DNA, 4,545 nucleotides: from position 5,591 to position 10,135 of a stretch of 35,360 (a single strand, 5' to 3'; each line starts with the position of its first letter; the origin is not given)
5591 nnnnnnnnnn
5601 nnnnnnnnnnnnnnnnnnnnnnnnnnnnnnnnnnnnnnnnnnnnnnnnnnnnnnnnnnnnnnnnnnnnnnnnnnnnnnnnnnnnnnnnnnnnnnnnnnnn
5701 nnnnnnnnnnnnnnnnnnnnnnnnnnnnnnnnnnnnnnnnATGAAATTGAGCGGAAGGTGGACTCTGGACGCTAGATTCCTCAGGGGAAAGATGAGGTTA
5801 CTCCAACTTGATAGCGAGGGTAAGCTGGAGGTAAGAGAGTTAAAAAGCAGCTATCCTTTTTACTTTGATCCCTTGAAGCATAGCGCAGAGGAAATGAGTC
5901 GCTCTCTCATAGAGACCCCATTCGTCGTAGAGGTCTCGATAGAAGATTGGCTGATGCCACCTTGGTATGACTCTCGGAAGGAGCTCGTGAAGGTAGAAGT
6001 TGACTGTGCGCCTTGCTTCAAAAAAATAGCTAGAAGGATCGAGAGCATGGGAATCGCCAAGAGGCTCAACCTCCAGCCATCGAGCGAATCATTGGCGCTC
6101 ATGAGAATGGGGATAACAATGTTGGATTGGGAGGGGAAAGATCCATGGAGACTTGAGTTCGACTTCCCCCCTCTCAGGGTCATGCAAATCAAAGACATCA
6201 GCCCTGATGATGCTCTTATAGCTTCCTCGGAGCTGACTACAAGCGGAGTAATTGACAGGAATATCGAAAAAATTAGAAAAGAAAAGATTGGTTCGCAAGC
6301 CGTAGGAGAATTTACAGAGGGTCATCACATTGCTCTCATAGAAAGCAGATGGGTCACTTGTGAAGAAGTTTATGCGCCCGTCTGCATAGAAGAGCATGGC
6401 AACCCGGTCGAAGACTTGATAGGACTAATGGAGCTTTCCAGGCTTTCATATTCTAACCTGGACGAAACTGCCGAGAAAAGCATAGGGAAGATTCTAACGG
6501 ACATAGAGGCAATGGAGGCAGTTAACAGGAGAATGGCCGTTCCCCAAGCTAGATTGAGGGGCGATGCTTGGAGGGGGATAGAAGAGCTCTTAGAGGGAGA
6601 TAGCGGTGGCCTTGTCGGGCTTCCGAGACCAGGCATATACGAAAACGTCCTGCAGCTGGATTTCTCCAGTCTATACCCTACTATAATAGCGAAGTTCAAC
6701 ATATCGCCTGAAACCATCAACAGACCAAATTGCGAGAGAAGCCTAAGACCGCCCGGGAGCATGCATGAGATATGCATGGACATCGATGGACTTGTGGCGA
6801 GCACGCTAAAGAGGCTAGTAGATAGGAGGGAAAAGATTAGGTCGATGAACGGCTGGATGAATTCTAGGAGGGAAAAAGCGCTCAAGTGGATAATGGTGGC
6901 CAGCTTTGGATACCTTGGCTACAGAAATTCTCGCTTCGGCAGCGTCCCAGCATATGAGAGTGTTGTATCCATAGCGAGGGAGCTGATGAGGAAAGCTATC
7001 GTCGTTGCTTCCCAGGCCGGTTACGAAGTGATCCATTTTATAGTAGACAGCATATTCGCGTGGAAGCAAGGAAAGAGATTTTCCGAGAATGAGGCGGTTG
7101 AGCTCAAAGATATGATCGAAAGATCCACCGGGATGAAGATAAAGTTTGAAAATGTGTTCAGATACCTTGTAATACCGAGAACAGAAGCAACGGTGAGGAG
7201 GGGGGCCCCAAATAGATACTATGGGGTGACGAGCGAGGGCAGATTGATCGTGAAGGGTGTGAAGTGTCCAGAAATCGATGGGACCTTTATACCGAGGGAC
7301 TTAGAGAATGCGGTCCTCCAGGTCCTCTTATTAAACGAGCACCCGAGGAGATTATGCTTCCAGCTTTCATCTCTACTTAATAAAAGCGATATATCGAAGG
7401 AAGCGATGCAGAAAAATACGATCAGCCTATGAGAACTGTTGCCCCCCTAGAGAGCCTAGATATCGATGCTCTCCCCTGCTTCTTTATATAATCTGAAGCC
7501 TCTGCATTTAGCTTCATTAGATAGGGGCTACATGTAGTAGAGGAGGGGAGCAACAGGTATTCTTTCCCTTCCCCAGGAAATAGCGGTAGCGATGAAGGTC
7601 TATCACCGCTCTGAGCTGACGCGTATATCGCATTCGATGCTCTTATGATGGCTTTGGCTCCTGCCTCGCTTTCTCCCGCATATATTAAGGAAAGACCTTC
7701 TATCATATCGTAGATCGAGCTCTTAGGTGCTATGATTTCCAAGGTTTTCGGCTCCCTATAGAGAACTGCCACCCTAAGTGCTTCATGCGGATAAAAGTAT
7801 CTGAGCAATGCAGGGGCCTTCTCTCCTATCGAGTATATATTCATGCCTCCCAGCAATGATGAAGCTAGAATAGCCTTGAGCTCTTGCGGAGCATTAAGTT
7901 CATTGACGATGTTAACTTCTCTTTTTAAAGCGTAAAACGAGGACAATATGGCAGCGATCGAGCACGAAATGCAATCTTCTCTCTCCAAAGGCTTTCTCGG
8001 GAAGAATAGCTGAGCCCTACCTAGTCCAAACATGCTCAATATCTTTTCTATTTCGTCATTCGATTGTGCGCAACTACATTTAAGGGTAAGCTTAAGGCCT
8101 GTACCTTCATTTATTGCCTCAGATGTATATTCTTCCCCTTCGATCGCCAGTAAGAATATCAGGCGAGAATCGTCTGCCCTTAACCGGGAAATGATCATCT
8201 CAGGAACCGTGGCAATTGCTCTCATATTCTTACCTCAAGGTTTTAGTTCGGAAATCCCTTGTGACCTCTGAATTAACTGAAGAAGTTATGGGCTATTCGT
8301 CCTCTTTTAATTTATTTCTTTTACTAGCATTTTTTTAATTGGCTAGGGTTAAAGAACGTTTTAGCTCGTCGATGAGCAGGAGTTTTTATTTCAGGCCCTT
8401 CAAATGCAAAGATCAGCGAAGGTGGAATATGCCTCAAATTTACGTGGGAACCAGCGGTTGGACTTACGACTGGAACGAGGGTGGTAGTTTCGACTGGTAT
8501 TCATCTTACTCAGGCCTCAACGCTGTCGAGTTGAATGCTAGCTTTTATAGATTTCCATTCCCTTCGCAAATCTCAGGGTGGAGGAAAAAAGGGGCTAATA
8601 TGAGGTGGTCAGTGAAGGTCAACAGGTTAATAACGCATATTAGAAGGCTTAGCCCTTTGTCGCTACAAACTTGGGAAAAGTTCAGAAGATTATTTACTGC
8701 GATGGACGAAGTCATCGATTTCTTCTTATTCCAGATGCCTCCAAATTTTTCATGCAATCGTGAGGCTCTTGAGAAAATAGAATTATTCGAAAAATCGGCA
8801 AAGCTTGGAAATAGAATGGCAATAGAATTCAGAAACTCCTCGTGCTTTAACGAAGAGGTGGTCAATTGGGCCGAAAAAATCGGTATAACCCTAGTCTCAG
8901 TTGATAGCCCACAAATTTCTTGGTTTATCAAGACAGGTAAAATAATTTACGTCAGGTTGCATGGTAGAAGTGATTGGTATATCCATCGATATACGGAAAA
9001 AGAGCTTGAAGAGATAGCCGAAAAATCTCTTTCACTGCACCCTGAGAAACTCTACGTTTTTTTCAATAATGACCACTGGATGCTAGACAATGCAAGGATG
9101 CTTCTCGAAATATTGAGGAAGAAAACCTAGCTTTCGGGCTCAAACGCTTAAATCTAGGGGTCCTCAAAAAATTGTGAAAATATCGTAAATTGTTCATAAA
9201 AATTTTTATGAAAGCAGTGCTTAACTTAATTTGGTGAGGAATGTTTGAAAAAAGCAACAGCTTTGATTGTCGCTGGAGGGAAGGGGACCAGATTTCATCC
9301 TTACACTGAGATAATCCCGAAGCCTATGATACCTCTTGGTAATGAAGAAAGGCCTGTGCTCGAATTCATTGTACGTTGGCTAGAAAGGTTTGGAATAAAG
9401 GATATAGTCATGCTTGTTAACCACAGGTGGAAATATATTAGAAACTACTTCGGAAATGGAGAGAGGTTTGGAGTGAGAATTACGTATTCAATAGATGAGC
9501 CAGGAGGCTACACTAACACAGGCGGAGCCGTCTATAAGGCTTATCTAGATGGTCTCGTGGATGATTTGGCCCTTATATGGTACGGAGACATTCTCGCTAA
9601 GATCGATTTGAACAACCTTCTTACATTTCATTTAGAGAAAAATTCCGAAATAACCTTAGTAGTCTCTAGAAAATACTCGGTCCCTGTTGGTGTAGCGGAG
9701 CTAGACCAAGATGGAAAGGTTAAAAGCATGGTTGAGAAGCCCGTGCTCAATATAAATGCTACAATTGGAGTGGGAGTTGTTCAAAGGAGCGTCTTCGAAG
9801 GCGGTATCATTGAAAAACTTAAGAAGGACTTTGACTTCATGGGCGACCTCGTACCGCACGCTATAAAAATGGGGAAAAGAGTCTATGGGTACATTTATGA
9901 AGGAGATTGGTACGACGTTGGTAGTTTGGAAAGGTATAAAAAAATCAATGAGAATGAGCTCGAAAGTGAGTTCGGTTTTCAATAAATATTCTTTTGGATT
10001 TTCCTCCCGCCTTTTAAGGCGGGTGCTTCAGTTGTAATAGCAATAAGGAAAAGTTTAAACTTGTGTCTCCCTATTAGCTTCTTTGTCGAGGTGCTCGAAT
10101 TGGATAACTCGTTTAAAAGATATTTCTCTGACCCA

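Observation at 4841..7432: Self-contained PolB2 module: RadA paralogue lacking a P-loop, a 75-aa helical protein and a miniaturised family B polymerase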

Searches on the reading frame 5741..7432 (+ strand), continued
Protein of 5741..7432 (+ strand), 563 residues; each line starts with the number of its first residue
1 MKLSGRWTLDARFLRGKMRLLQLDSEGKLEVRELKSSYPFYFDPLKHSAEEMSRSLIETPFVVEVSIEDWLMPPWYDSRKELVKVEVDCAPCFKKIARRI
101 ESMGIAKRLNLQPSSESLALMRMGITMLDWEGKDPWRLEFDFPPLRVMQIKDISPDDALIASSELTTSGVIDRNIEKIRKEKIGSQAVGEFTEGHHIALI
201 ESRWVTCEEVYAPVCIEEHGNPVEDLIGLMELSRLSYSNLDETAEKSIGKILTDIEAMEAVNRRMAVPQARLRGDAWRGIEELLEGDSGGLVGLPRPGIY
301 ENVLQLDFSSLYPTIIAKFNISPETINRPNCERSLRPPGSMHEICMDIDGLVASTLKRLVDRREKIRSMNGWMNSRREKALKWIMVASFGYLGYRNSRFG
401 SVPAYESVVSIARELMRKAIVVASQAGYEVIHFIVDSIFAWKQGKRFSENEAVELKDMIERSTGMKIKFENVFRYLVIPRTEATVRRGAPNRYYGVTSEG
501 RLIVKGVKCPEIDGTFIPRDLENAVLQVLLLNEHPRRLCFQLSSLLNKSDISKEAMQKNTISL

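Call 59: search_protein_families(library=ncbifam, proteins=[P0059, P0063, P0084, P0013, P0053, P0069, P0095], max_evalue=1e-20)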
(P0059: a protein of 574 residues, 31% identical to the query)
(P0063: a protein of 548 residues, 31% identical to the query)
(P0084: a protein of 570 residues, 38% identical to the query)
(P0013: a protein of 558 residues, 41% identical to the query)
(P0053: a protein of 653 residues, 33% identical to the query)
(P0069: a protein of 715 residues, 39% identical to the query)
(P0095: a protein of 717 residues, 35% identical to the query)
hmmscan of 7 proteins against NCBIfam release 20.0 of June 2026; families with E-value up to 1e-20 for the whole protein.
P0059 (574 aa): 4 families
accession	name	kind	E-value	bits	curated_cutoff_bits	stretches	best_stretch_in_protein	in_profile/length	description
NF004416.0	PRK05761.1-2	equivalog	2.3e-69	234.5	516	1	234-524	279-571/665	type B DNA-directed DNA polymerase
NF004418.0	PRK05761.1-4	subfamily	3.4e-40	138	692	1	214-499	264-586/717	type B DNA-directed DNA polymerase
NF004417.0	PRK05761.1-3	equivalog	3e-24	85.1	780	1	217-524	425-757/858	DNA-directed DNA polymerase I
NF004419.0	PRK05761.1-5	equivalog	1.1e-23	83.2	1285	1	220-518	495-820/932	DNA-directed DNA polymerase I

P0063 (548 aa): 4 families
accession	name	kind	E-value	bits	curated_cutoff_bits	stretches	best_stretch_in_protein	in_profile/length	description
NF004416.0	PRK05761.1-2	equivalog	1.7e-77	261.4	516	1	183-499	257-570/665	type B DNA-directed DNA polymerase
NF004418.0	PRK05761.1-4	subfamily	4.2e-48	164.1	692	1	183-479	262-593/717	type B DNA-directed DNA polymerase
NF004417.0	PRK05761.1-3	equivalog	6.8e-34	117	780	1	184-494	421-754/858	DNA-directed DNA polymerase I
NF004419.0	PRK05761.1-5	equivalog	2.5e-32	111.8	1285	1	191-490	495-819/932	DNA-directed DNA polymerase I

P0084 (570 aa): 4 families
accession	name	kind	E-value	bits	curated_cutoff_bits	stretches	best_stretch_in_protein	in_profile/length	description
NF004416.0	PRK05761.1-2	equivalog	2e-71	241.3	516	1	198-506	258-564/665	type B DNA-directed DNA polymerase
NF004418.0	PRK05761.1-4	subfamily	2.3e-43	148.4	692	1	197-486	262-585/717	type B DNA-directed DNA polymerase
NF004417.0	PRK05761.1-3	equivalog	1.7e-30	105.8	780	1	235-493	458-738/858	DNA-directed DNA polymerase I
NF004419.0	PRK05761.1-5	equivalog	2e-29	102.2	1285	1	205-491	495-805/932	DNA-directed DNA polymerase I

P0013 (558 aa): 4 families
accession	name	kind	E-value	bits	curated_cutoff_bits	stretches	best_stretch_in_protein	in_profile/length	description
NF004416.0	PRK05761.1-2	equivalog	3.1e-58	197.7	516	1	229-512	258-516/665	type B DNA-directed DNA polymerase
NF004418.0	PRK05761.1-4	subfamily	1.6e-39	135.7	692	1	238-512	272-559/717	type B DNA-directed DNA polymerase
NF004417.0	PRK05761.1-3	equivalog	2.3e-30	105.3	780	1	232-512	424-705/858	DNA-directed DNA polymerase I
NF004419.0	PRK05761.1-5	equivalog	2.2e-25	88.8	1285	1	233-510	492-772/932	DNA-directed DNA polymerase I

P0053 (653 aa): 5 families
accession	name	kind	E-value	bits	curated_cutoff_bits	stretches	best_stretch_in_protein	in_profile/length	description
NF004416.0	PRK05761.1-2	equivalog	6.8e-63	213.1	516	1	236-583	262-583/665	type B DNA-directed DNA polymerase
NF004418.0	PRK05761.1-4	subfamily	2.6e-47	161.5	692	1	241-542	272-587/717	type B DNA-directed DNA polymerase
NF004419.0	PRK05761.1-5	equivalog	7e-34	116.9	1285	1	293-552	553-812/932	DNA-directed DNA polymerase I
NF004417.0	PRK05761.1-3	equivalog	2.7e-32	111.7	780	1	293-556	486-747/858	DNA-directed DNA polymerase I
NF004415.0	PRK05761.1-1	equivalog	2.8e-25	88.4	1289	1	293-540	495-744/883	DNA-directed DNA polymerase I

P0069 (715 aa): 7 families
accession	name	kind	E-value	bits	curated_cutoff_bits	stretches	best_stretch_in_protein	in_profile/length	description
NF004418.0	PRK05761.1-4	subfamily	1.9e-145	485.9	692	1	43-714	48-712/717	type B DNA-directed DNA polymerase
NF004416.0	PRK05761.1-2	equivalog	2e-139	466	516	1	5-696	2-650/665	type B DNA-directed DNA polymerase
NF004417.0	PRK05761.1-3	equivalog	3.2e-53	180.9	780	1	271-702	423-851/858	DNA-directed DNA polymerase I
NF004419.0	PRK05761.1-5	equivalog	3.8e-41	141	1285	1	259-702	477-920/932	DNA-directed DNA polymerase I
NF004415.0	PRK05761.1-1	equivalog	3.4e-34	117.9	1289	1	270-705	431-867/883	DNA-directed DNA polymerase I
TIGR00592.1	pol2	superfamily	7.5e-31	107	239.95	1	330-683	801-1165/1176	DNA polymerase (pol2)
NF004421.0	PRK05762.1-2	equivalog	7.4e-27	94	570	0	329-654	411-746/795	DNA polymerase II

P0095 (717 aa): 7 families
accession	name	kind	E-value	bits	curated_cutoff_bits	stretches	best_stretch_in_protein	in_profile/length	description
NF004416.0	PRK05761.1-2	equivalog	1.6e-134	449.8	516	1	1-695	1-648/665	type B DNA-directed DNA polymerase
NF004418.0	PRK05761.1-4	subfamily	2.6e-118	396.2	692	1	20-710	20-708/717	type B DNA-directed DNA polymerase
NF004417.0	PRK05761.1-3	equivalog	1.2e-59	202.2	780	1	273-700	424-849/858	DNA-directed DNA polymerase I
NF004419.0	PRK05761.1-5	equivalog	4.2e-48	164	1285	1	272-700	490-918/932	DNA-directed DNA polymerase I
NF004415.0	PRK05761.1-1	equivalog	1.2e-36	125.9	1289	1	272-703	432-865/883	DNA-directed DNA polymerase I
NF004421.0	PRK05762.1-2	equivalog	1.7e-28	99.4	570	0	324-654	405-747/795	DNA polymerase II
TIGR00592.1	pol2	superfamily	2.9e-28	98.4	239.95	1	331-677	801-1159/1176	DNA polymerase (pol2)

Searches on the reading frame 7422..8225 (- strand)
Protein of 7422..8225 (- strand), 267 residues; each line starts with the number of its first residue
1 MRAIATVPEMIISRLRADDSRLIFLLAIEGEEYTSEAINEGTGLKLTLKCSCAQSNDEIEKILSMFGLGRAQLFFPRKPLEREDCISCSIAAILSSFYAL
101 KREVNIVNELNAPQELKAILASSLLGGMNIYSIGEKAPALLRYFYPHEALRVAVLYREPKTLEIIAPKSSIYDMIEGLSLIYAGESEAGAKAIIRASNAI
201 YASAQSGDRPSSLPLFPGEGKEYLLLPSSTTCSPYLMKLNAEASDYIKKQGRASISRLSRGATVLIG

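Call 3: search_protein_families(library=pfam, proteins=[window:7422-8225:-], max_evalue=1)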
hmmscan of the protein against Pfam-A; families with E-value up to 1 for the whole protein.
window:7422-8225:- (267 aa): 0 families

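Call 4: search_protein_families(library=ncbifam, proteins=[window:7422-8225:-], max_evalue=1)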
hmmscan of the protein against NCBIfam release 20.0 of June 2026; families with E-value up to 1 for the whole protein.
window:7422-8225:- (267 aa): 0 families

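Call 52: search_solved_structures(query=window:7422-8225:-, max_evalue=10)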
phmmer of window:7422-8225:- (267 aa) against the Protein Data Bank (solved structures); distinct sequences matched with E-value up to 10: 0.

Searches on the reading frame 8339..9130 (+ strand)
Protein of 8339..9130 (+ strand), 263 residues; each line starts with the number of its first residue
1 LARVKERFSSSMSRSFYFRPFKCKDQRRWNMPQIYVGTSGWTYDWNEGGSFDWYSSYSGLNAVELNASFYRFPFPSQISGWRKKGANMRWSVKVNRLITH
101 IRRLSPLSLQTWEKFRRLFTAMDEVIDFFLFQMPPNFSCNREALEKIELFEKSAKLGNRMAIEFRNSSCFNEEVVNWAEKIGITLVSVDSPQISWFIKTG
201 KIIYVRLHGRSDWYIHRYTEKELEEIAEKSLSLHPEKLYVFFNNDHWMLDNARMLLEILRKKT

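Call 21: search_protein_families(library=pfam, proteins=[window:8339-9130:+], max_evalue=0.01)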
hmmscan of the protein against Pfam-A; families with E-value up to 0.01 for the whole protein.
window:8339-9130:+ (263 aa): 1 family
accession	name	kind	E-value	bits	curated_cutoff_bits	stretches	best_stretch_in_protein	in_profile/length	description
PF01904.24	DUF72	-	6.8e-44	150.9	25.3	1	50-257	10-216/217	Protein of unknown function DUF72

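Call 53: search_protein_families(library=ncbifam, proteins=[window:8339-9130:+], max_evalue=0.1)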
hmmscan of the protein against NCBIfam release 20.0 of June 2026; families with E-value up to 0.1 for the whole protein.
window:8339-9130:+ (263 aa): 2 families
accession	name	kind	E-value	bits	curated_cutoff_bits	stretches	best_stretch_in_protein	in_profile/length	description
NF007637.0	PRK10302.1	equivalog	7e-06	25.5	412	1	34-171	2-138/272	hypothetical protein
TIGR03112.1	6_pyr_pter_rel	hypoth_equivalog_domain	0.097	13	69.35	0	100-153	53-106/113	6-pyruvoyl tetrahydropterin synthase-related domain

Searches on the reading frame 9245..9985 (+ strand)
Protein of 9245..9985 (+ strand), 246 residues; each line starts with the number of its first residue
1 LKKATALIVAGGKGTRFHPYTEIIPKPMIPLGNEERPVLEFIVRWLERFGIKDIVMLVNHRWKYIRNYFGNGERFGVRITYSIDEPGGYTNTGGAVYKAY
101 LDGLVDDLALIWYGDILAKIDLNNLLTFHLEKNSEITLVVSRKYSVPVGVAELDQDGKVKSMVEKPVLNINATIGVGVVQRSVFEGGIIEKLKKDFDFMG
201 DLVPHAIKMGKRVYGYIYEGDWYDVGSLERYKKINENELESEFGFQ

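Call 21: search_protein_families(library=pfam, proteins=[window:9245-9985:+], max_evalue=0.01)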
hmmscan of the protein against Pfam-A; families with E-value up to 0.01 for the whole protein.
window:9245-9985:+ (246 aa): 2 families
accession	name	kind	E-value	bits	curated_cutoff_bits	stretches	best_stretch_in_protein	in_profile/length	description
PF00483.29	NTP_transferase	-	8.4e-34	117.7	21.2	1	6-239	2-243/245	Nucleotidyl transferase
PF12804.13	NTP_transf_3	-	3.1e-07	31.2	27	1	6-133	1-114/160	MobA-like NTP transferase domain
